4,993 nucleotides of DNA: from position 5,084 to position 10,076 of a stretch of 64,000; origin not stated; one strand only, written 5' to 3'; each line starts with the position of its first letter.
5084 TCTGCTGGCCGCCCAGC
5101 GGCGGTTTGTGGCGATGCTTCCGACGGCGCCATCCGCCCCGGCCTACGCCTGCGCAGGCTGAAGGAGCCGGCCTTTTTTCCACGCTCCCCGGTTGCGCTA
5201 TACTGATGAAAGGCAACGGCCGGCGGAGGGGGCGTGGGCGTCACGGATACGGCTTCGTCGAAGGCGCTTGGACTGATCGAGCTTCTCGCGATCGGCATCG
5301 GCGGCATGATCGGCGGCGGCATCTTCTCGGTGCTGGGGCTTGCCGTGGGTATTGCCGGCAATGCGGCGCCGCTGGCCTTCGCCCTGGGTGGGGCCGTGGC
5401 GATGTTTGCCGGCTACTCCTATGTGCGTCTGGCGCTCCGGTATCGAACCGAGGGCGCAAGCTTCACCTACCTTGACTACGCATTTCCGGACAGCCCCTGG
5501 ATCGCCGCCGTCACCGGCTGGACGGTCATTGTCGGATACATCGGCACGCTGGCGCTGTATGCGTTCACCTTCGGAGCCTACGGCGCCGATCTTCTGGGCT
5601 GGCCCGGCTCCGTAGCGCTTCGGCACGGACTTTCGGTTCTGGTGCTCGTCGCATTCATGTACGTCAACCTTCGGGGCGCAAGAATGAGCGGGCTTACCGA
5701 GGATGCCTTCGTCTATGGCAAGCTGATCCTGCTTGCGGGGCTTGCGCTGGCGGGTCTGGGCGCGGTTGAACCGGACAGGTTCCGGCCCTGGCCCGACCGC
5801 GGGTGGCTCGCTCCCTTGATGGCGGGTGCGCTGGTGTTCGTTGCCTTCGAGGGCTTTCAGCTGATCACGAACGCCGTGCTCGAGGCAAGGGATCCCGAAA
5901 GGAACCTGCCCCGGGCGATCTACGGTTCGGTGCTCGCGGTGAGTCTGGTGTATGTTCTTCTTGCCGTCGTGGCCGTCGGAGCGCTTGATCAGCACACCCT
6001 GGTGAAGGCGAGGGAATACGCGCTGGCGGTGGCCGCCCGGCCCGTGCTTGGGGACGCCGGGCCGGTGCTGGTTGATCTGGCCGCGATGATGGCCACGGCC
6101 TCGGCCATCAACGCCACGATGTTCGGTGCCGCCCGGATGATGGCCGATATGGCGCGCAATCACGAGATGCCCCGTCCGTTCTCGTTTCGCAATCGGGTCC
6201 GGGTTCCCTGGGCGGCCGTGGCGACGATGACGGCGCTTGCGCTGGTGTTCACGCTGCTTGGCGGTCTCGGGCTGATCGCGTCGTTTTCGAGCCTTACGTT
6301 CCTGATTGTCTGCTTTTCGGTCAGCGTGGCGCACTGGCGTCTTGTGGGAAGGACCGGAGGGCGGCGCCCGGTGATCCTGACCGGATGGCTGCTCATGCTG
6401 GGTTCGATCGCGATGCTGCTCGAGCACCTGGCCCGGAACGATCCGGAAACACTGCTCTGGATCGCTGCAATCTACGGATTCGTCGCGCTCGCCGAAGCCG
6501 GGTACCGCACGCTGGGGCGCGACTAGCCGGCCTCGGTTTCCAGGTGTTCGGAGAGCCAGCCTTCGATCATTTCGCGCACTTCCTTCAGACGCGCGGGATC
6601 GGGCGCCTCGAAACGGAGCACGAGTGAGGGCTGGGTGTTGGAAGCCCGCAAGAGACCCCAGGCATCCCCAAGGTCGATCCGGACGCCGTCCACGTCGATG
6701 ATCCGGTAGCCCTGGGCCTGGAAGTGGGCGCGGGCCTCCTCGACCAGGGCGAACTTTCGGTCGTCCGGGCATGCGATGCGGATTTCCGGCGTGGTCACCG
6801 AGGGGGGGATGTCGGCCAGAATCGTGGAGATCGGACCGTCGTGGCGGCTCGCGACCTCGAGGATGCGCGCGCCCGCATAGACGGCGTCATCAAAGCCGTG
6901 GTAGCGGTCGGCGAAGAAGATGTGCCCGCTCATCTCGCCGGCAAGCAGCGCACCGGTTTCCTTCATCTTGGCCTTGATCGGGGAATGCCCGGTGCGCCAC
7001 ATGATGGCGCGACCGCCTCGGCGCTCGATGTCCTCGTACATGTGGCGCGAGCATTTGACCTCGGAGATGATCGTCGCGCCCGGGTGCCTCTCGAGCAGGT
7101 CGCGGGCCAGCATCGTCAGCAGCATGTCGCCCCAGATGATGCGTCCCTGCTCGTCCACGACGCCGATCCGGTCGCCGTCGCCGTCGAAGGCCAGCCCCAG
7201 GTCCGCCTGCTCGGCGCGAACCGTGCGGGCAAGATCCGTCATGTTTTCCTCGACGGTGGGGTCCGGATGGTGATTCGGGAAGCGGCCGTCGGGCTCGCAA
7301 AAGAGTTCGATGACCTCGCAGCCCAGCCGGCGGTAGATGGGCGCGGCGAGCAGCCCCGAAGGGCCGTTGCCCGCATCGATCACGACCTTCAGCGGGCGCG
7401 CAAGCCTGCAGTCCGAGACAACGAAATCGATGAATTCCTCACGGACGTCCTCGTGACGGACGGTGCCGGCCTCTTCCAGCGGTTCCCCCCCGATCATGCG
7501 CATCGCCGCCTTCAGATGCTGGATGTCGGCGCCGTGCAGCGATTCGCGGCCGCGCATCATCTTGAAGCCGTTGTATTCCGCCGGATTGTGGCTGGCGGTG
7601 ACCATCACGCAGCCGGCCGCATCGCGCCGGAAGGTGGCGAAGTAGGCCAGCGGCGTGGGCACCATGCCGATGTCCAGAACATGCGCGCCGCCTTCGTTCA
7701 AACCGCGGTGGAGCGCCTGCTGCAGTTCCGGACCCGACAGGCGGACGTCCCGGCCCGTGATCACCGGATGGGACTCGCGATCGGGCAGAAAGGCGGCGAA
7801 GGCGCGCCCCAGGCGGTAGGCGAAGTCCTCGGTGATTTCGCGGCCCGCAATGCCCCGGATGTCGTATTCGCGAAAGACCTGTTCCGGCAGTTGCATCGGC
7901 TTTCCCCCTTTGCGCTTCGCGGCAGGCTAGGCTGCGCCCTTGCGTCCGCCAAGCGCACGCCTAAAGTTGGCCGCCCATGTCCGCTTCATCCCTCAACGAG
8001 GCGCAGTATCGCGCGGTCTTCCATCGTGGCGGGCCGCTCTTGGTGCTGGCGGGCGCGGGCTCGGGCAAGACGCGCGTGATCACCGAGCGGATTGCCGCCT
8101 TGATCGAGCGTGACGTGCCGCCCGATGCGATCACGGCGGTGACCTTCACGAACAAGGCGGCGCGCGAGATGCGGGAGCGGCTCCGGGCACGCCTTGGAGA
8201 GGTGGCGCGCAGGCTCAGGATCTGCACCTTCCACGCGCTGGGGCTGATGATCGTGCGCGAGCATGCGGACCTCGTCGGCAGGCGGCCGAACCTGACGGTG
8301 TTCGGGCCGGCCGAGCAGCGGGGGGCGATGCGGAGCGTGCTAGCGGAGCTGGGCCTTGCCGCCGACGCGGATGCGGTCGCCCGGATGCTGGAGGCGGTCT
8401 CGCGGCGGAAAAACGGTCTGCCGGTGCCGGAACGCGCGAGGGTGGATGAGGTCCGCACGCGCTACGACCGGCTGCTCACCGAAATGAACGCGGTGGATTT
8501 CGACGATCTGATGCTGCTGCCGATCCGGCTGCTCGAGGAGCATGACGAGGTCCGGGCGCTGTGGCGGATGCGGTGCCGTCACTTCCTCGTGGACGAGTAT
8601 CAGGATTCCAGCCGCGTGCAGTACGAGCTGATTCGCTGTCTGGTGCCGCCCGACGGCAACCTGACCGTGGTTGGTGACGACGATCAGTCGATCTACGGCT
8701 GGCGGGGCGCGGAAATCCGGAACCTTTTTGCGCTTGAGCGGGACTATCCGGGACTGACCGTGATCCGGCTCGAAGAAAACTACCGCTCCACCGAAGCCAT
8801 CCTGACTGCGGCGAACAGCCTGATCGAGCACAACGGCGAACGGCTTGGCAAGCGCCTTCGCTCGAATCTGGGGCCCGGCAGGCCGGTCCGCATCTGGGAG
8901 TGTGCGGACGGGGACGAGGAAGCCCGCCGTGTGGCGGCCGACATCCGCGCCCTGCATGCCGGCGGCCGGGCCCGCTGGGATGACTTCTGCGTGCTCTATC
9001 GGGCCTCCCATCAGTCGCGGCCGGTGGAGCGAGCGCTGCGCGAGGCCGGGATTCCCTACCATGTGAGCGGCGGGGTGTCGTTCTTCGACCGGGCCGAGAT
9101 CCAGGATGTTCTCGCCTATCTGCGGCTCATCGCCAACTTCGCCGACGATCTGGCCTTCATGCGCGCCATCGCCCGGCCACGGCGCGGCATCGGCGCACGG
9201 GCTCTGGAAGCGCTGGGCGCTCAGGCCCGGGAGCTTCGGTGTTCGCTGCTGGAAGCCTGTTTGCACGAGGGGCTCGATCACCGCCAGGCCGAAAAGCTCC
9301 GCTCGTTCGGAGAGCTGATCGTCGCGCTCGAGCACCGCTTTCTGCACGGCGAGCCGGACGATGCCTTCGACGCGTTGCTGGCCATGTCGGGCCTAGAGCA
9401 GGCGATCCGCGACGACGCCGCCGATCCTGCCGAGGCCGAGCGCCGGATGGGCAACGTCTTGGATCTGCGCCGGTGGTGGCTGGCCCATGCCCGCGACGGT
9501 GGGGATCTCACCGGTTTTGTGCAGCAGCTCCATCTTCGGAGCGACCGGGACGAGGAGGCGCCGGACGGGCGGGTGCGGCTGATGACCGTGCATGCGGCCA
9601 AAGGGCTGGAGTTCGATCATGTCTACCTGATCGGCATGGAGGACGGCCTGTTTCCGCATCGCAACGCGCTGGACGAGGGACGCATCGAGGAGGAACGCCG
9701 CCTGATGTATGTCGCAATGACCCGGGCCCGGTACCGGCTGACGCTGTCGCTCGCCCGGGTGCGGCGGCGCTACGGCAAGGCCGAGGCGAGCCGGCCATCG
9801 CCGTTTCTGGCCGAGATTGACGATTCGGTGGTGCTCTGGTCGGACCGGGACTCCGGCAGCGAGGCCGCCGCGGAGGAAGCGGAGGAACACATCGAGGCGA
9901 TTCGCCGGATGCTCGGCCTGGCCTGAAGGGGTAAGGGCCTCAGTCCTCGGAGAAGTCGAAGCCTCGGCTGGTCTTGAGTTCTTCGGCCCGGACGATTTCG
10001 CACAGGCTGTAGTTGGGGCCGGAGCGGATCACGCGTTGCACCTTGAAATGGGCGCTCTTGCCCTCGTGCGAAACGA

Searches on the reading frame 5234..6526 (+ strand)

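Call 76: search_protein_families(library=pfam, proteins=[window:5234-6526:+], max_evalue=0.00001)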
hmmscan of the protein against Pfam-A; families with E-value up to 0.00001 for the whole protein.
window:5234-6526:+ (430 aa): 2 families
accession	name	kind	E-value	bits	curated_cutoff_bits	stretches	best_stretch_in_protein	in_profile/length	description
PF13520.12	AA_permease_2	-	2.1e-40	139.4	27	1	12-395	1-401/427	Amino acid permease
PF00324.27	AA_permease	-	1.4e-30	106.9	24.6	1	18-392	3-407/470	Amino acid permease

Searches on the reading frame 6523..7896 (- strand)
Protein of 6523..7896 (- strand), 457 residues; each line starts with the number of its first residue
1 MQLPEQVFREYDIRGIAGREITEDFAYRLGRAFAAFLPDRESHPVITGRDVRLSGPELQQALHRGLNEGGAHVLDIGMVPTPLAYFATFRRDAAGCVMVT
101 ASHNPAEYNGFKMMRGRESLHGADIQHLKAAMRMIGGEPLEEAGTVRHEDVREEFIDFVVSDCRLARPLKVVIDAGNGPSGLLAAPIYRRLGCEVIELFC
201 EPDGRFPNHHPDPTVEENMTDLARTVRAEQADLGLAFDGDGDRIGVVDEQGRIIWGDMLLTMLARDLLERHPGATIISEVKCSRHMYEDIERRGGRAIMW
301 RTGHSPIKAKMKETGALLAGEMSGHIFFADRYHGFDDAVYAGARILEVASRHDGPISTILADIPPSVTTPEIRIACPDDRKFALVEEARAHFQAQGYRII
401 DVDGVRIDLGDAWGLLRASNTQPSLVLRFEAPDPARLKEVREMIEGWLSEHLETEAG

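Call 76: search_protein_families(library=pfam, proteins=[window:6523-7896:-], max_evalue=0.00001)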
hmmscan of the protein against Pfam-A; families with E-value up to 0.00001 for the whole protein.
window:6523-7896:- (457 aa): 4 families
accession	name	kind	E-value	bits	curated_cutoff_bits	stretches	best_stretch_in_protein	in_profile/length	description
PF02878.22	PGM_PMM_I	-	1.1e-34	119.5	22.5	1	6-116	2-114/138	Phosphoglucomutase/phosphomannomutase, alpha/beta/alpha domain I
PF02879.22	PGM_PMM_II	-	6.4e-28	97.7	29.3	1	155-251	3-103/103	Phosphoglucomutase/phosphomannomutase, alpha/beta/alpha domain II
PF02880.22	PGM_PMM_III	-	1.8e-24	86.5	20.7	1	255-364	1-112/115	Phosphoglucomutase/phosphomannomutase, alpha/beta/alpha domain III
PF00408.26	PGM_PMM_IV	-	6.2e-15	55.5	23.1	1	371-444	1-65/68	Phosphoglucomutase/phosphomannomutase, C-terminal domain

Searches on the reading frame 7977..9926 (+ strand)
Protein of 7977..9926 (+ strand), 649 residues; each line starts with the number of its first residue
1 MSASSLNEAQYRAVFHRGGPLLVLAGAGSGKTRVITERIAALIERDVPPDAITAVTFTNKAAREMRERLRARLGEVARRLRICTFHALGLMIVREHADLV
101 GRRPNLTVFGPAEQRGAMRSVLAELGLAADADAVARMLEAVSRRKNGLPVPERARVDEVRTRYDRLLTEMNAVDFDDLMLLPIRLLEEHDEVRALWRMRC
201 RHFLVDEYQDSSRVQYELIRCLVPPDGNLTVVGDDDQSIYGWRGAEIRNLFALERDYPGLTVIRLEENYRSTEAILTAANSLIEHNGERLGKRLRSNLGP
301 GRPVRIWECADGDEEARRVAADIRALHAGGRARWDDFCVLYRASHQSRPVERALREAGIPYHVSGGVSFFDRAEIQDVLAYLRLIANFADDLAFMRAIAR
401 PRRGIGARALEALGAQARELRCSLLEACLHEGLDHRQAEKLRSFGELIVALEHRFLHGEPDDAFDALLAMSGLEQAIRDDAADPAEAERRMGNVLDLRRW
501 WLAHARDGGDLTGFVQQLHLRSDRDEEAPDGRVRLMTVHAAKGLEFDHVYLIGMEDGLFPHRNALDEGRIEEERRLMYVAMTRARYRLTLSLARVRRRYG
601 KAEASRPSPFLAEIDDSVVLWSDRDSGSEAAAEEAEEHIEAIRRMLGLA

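Call 76: search_protein_families(library=pfam, proteins=[window:7977-9926:+], max_evalue=0.00001)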
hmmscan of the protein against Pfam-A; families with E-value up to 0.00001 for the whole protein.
window:7977-9926:+ (649 aa): 6 families
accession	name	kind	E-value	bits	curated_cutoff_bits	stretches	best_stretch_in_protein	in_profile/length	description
PF00580.27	UvrD-helicase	-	6.4e-73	246.2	23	1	6-258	1-271/271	UvrD/REP helicase N-terminal domain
PF13361.12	UvrD_C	-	9.4e-67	226.3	25.6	1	263-593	1-348/350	UvrD-like helicase C-terminal domain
PF13245.12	AAA_19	-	1e-23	84.4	25.1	1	18-241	11-132/134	AAA domain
PF13538.12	UvrD_C_2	-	1.3e-09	38.2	27.4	1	533-590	2-51/52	UvrD-like helicase C-terminal domain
PF01443.25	Viral_helicase1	-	1.1e-06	29.1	21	0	527-589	171-225/228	Viral superfamily 1 RNA helicase core domain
PF13604.12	AAA_30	-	2.9e-06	27.6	27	0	6-109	2-109/191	AAA domain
